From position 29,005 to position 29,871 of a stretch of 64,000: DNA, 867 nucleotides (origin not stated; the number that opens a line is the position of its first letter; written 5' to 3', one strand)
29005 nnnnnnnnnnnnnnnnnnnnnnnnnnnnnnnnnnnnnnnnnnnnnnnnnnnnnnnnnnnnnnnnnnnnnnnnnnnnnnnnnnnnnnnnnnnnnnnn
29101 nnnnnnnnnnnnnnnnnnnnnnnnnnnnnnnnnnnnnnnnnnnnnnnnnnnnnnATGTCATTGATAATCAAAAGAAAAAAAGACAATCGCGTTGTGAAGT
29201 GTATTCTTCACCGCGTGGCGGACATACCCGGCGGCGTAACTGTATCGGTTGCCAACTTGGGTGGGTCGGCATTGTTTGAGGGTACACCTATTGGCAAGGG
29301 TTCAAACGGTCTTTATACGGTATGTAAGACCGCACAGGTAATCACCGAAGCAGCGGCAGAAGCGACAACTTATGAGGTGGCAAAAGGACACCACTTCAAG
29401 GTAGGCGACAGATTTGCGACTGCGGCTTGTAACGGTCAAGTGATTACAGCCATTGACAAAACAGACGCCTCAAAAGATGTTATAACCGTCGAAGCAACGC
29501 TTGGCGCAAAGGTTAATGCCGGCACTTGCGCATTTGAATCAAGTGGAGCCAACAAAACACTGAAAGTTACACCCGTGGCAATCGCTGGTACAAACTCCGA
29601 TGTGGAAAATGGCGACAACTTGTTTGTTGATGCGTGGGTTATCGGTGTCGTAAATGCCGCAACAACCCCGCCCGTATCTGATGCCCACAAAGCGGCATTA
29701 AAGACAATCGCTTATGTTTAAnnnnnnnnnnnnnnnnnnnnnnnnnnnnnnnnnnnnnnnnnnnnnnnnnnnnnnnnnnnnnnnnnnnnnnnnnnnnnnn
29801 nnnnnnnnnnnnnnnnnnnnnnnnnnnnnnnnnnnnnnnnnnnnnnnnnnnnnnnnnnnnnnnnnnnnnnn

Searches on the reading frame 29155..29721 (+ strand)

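Call 42: search_protein_families(library=pfam, max_evalue=0.01, proteins=[window:29155-29721:+])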
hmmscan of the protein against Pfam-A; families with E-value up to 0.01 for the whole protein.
window:29155-29721:+ (188 aa): 0 families

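Call 68: search_protein_families(library=phrogs, max_evalue=0.01, proteins=[window:29155-29721:+])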
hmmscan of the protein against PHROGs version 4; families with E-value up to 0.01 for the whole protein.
window:29155-29721:+ (188 aa): 2 families
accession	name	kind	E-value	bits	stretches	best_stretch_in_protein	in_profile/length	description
phrog_20501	-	unknown function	8.2e-69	232.3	1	1-188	1-193/193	-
phrog_9196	-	unknown function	1.4e-13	52.1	1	54-183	59-190/205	-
